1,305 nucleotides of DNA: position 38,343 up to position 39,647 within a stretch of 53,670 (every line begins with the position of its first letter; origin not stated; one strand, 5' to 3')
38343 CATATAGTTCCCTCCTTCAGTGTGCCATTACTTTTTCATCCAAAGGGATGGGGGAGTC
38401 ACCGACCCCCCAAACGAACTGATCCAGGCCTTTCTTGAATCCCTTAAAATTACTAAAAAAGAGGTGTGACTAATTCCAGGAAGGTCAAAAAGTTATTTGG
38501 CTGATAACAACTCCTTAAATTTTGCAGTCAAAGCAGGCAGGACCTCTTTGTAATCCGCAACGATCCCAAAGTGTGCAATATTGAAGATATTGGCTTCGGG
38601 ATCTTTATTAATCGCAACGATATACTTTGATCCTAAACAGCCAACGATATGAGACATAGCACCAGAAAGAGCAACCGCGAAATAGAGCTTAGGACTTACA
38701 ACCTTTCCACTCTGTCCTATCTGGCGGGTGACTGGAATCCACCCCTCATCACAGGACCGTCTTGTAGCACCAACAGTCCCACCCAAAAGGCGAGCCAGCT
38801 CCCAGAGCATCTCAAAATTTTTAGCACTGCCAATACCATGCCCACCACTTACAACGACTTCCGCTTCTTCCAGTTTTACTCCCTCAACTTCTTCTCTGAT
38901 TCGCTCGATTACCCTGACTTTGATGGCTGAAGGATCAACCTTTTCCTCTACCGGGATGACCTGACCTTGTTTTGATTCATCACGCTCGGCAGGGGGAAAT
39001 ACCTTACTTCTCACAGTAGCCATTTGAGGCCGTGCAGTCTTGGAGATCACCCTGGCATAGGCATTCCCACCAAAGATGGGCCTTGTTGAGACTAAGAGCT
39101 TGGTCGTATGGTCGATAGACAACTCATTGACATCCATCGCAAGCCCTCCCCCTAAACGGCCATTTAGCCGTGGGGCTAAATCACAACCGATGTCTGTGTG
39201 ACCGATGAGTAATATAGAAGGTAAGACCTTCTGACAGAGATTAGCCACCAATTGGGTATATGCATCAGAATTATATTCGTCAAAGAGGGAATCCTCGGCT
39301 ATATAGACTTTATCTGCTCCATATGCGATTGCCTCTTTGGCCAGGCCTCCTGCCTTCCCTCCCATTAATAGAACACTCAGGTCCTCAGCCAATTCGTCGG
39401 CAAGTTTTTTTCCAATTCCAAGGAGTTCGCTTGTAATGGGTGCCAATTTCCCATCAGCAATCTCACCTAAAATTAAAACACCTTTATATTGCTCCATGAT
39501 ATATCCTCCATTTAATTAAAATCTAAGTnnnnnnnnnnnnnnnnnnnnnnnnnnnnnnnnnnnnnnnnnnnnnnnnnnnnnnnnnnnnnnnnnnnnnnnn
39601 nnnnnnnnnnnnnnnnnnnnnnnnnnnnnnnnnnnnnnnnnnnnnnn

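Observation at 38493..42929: ETF plus a membrane Hdr-like quinone module occupies the position of BamGHI behind a Bam-type HdrA/MvhD core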

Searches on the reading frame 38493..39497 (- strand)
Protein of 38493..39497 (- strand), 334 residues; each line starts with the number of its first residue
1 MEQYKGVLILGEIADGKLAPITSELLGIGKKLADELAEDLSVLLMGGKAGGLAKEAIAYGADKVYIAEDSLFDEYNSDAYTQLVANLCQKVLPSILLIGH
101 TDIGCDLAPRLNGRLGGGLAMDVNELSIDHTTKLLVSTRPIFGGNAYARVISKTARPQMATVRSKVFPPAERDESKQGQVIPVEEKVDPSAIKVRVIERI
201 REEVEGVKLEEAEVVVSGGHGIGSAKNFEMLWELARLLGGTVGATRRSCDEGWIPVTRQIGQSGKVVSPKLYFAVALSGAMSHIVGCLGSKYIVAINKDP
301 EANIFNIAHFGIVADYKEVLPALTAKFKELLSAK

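Call 4: search_protein_families(library=pfam, proteins=[window:38493-39497:-])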
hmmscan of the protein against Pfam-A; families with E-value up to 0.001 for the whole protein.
window:38493-39497:- (334 aa): 2 families
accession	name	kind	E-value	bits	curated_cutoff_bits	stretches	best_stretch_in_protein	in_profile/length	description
PF01012.27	ETF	-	1.4e-43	149.2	26.7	1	8-185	2-178/181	Electron transfer flavoprotein domain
PF00766.25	ETF_alpha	-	3.1e-31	107.6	27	1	208-287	1-80/81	Electron transfer flavoprotein FAD-binding domain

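Call 6: search_protein_families(library=ncbifam, proteins=[window:38493-39497:-], max_evalue=0.00001)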
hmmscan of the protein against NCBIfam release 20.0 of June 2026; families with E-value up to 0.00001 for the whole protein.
window:38493-39497:- (334 aa): 5 families
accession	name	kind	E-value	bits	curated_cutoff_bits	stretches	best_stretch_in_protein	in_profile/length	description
NF042970.1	AcrlCoAredClosAcrA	equivalog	5.3e-76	256.1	600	2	133-328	158-358/360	acryloyl-CoA reductase electron transfer subunit beta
NF038209.1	mft_etfA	equivalog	8.6e-38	130.4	240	1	42-327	27-302/303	mycofactocin-associated electron transfer flavoprotein alpha subunit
NF008884.0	PRK11916.1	equivalog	3e-35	122.1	528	1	54-326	42-309/312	electron transfer flavoprotein subunit alpha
NF002889.0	PRK03363.1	equivalog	7.2e-35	120.8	549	1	53-326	41-310/313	electron transfer flavoprotein subunit alpha/FixB family protein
NF051845.1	EtFlavAlphaProt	equivalog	2.5e-34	118.9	600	1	7-327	93-399/406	electron transfer flavoprotein subunit alpha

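Call 24: search_solved_structures(query=window:38493-39497:-, max_evalue=1e-20)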
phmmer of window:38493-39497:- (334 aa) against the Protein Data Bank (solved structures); distinct sequences matched with E-value up to 1e-20: 15.
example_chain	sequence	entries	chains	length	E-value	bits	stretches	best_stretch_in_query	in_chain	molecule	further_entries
6fah_A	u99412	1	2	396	5.2e-79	269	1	2-326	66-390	Caffeyl-CoA reductase-Etf complex subunit CarE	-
5ol2_A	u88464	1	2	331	1.8e-72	247.5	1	7-326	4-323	Electron transfer flavoprotein large subunit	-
4kpu_A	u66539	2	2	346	9.3e-68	232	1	15-329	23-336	Electron transfer flavoprotein alpha subunit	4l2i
7koe_B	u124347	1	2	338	3.5e-67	230.1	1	3-332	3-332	Electron transfer flavoprotein, alpha subunit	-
7qh2_A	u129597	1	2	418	1.2e-65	225.1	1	3-325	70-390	Lactate dehydrogenase (NAD(+),ferredoxin) subunit LctC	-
5ow0_A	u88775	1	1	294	2.6e-50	174.7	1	84-329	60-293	Electron transfer flavoprotein, alpha subunit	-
1efp_A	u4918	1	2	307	1.1e-41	146.4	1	7-326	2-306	PROTEIN (ELECTRON TRANSFER FLAVOPROTEIN)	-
1t9g_R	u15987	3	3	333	1.3e-41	146.1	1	3-328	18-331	Electron transfer flavoprotein alpha-subunit, mitochondrial | Electron transfer flavoprotein alpha-subunit, mitochondrial precursor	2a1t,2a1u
1efv_A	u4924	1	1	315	3.4e-41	144.8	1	6-328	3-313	ELECTRON TRANSFER FLAVOPROTEIN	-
1o94_D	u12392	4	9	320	9.4e-36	126.9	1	7-325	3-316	ELECTRON TRANSFER FLAVOPROTEIN ALPHA-SUBUNIT | ELECTRON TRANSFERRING FLAVOPROTEIN ALPHA-SUBUNIT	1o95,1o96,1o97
3clu_D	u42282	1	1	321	2.3e-35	125.6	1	7-325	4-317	Electron transfer flavoprotein subunit alpha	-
3clt_D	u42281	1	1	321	4.4e-35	124.7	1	7-325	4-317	Electron transfer flavoprotein subunit alpha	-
3clr_D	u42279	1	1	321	6.3e-35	124.2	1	7-325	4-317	Electron transfer flavoprotein subunit alpha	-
3cls_D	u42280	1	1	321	1e-34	123.5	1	7-325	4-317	Electron transfer flavoprotein subunit alpha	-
3ih5_A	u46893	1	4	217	5e-25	91.6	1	8-203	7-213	Electron transfer flavoprotein alpha-subunit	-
